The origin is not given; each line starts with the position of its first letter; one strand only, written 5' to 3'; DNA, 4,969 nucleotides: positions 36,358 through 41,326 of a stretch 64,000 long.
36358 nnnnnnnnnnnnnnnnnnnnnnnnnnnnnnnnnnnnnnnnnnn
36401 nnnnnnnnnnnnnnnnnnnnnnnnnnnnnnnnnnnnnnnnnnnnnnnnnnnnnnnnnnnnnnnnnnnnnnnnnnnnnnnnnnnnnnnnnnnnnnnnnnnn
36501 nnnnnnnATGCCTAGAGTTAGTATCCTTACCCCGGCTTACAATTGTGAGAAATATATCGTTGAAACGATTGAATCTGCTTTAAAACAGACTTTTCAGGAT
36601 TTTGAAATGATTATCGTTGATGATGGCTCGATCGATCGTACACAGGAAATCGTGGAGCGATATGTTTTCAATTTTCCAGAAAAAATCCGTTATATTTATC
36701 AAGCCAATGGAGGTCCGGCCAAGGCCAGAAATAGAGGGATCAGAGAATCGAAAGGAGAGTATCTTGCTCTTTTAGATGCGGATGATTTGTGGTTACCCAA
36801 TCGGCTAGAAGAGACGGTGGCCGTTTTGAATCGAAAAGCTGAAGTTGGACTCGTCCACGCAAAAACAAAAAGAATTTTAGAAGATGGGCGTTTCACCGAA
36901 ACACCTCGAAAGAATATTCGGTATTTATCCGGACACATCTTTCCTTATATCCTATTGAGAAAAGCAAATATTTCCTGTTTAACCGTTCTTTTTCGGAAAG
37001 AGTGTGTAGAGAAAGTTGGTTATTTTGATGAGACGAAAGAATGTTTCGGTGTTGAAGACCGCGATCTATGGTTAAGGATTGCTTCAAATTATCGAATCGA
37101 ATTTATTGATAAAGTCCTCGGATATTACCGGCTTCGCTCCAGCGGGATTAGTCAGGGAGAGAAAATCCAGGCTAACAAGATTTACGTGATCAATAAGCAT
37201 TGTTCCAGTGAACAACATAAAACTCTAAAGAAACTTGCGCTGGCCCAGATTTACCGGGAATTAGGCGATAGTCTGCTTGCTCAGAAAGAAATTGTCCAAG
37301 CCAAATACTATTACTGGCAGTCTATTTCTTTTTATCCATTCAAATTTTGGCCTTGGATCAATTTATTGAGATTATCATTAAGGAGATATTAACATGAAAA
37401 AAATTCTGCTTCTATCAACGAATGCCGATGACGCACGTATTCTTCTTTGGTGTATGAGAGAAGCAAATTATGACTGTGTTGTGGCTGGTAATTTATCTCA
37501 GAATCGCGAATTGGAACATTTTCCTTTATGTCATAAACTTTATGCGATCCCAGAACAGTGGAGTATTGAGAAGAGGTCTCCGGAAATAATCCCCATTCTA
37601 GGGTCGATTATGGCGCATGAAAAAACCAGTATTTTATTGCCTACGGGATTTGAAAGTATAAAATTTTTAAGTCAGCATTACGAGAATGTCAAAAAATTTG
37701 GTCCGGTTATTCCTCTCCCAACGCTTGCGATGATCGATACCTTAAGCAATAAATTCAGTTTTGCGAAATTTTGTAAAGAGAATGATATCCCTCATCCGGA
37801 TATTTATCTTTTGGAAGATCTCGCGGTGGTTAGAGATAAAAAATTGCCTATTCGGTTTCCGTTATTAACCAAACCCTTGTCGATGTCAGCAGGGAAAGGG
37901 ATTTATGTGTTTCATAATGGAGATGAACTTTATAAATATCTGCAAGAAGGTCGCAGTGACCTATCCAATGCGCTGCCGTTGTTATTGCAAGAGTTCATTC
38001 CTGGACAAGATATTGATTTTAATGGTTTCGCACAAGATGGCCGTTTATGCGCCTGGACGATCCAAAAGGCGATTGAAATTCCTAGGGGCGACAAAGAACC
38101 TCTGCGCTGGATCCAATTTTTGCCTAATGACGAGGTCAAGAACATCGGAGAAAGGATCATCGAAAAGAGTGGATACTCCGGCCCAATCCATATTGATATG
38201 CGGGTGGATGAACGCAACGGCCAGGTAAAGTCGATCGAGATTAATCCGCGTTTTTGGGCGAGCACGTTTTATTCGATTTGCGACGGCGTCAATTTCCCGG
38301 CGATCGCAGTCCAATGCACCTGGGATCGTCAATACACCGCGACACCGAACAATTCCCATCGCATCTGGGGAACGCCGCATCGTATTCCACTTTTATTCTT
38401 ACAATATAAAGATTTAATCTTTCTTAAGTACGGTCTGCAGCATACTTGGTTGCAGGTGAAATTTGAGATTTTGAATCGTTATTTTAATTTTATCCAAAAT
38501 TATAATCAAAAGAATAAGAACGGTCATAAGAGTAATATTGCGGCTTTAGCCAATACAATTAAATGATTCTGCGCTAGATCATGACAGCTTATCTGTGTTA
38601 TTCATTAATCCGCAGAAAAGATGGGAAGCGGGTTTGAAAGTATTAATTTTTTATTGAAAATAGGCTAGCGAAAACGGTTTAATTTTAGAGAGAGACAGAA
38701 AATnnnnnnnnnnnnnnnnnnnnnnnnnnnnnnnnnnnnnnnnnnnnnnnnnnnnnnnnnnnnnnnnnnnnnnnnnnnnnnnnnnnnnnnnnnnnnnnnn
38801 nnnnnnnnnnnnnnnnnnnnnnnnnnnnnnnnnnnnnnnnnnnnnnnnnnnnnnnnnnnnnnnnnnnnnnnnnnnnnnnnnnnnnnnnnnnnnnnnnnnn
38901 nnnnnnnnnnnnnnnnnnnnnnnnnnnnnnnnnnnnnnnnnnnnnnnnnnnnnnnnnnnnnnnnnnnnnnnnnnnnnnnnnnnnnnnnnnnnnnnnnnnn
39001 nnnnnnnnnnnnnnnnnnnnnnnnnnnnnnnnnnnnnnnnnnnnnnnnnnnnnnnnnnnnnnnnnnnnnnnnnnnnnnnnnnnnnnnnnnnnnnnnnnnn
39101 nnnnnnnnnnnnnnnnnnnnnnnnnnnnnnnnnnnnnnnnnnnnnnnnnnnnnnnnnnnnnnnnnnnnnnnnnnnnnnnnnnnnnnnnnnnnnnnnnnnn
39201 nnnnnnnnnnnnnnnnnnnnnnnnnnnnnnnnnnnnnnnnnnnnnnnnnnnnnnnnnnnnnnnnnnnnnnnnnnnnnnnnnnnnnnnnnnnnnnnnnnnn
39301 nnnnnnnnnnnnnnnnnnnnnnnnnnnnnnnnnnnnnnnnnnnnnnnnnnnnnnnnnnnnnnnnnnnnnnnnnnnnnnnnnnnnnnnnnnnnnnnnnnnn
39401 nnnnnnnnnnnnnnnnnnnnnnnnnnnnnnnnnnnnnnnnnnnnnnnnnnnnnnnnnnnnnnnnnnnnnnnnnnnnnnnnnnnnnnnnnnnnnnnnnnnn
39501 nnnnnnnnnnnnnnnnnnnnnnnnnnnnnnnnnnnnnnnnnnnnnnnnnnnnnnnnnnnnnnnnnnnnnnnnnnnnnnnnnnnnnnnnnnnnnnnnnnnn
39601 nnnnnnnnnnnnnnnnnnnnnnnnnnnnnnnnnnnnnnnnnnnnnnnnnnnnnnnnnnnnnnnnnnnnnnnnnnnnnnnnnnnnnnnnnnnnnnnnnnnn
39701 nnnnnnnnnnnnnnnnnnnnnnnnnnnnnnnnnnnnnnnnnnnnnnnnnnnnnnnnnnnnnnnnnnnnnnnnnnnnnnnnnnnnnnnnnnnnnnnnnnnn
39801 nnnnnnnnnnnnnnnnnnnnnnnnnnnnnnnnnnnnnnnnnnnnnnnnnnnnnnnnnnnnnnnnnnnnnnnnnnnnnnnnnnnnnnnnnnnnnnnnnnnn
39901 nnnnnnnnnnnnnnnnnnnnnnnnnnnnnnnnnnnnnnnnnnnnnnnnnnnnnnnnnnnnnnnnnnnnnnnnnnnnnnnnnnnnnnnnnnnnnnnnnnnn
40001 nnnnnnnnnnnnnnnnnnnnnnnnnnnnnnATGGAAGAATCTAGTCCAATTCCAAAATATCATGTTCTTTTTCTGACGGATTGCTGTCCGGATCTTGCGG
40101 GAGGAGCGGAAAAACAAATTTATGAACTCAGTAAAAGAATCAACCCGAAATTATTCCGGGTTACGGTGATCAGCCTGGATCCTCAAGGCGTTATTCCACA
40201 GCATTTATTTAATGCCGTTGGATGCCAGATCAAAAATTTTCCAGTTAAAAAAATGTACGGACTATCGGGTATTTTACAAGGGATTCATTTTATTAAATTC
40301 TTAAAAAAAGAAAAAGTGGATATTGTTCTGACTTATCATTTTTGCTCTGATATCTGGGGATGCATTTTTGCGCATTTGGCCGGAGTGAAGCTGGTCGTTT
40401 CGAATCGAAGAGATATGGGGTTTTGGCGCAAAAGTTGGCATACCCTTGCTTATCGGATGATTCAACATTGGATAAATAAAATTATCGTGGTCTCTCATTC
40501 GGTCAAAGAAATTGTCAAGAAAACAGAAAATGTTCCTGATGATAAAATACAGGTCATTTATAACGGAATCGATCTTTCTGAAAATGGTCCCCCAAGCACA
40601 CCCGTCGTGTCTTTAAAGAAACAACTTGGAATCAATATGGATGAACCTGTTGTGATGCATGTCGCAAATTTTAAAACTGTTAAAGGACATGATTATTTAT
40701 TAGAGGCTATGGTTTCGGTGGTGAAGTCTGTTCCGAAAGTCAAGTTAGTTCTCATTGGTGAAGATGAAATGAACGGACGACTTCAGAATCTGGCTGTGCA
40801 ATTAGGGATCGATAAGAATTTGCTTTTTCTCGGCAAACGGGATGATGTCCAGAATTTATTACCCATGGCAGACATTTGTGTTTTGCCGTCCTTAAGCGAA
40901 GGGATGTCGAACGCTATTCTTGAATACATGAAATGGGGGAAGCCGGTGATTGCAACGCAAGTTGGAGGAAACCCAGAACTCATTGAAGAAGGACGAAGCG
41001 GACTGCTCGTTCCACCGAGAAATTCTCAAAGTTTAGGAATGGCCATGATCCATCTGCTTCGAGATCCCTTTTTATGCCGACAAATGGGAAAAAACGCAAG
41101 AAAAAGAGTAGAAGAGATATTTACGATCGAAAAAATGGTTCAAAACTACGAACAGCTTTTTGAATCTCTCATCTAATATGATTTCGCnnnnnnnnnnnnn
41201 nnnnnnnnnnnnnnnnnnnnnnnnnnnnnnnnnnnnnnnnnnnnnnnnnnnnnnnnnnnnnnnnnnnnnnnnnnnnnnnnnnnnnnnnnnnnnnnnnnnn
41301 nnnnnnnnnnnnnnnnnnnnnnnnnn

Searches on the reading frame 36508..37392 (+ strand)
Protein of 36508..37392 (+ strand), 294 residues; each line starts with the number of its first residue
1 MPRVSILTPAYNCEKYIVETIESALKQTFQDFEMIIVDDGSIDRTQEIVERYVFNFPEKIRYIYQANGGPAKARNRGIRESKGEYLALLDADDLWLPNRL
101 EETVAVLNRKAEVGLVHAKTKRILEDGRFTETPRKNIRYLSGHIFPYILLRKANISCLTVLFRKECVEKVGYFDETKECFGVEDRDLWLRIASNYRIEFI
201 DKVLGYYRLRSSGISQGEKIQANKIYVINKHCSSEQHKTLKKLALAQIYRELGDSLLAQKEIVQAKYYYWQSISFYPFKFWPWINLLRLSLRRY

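Call 21: search_protein_families(library=pfam, proteins=[window:36508-37392:+], max_evalue=0.001)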
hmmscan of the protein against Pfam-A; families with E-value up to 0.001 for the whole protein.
window:36508-37392:+ (294 aa): 6 families
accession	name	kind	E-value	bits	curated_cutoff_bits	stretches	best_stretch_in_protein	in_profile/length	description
PF00535.33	Glycos_transf_2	-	2.1e-37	129.1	23.3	1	5-134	1-130/168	Glycosyl transferase family 2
PF13641.12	Glyco_tranf_2_3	-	7.2e-21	75.7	27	1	2-193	1-196/230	Glycosyltransferase like family 2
PF10111.15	Glyco_tranf_2_2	-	1.4e-16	61.3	27.3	1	9-196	5-204/276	Glycosyltransferase like family 2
PF13704.12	Glyco_tranf_2_4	-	9.1e-05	23.3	27.5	0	12-94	2-83/98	Glycosyl transferase family 2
PF13632.12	Glyco_trans_2_3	-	0.00029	21.1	27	1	86-233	2-145/198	Glycosyl transferase family group 2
PF02709.20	Glyco_transf_7C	-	0.00059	19.9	23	0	159-207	23-72/78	N-terminal domain of galactosyltransferase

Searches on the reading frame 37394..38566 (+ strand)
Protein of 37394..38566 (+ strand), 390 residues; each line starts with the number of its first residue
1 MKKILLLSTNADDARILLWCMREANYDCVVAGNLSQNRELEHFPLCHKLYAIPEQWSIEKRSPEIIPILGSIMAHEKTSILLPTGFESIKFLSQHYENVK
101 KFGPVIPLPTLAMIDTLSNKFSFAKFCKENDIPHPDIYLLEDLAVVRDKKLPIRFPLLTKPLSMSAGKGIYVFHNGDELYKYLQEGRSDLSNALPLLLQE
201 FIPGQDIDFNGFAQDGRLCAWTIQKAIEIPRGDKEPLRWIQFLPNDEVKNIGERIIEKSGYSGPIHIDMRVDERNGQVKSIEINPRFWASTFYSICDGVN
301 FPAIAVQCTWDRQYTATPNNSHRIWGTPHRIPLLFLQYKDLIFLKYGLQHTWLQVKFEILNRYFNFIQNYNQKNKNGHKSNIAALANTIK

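Call 21: search_protein_families(library=pfam, proteins=[window:37394-38566:+], max_evalue=0.001)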
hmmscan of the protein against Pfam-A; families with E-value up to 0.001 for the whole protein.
window:37394-38566:+ (390 aa): 3 families
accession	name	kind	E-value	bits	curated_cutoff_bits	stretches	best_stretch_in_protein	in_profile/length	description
PF15632.11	ATPgrasp_Ter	-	1.4e-06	28.5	29.1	1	195-316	4-115/131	ATP-grasp in the biosynthetic pathway with Ter operon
PF13535.11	ATP-grasp_4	-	4.4e-05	23.6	27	1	154-289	2-154/160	ATP-grasp domain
PF02655.19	ATP-grasp_3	-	0.0001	22.8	23.2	1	118-289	2-159/160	ATP-grasp domain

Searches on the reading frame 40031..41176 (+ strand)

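Call 21: search_protein_families(library=pfam, proteins=[window:40031-41176:+], max_evalue=0.001)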
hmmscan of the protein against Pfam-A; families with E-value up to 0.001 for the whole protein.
window:40031-41176:+ (381 aa): 5 families
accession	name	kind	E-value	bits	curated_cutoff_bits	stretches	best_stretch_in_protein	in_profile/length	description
PF00534.26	Glycos_transf_1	-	3.2e-42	144.4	26.4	1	196-359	6-172/172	Glycosyl transferases group 1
PF13692.12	Glyco_trans_1_4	-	8.4e-38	130.3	27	1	205-345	1-142/142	Glycosyl transferases group 1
PF13439.12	Glyco_transf_4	-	8.3e-20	71.9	28.5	1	24-183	2-169/170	Glycosyltransferase Family 4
PF13579.12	Glyco_trans_4_4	-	5.2e-07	30.6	29.7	1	24-179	1-158/158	Glycosyl transferase 4-like domain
PF20706.3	GT4-conflict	-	5.5e-05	22.8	26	1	203-324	195-326/385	Family 4 Glycosyltransferase in conflict systems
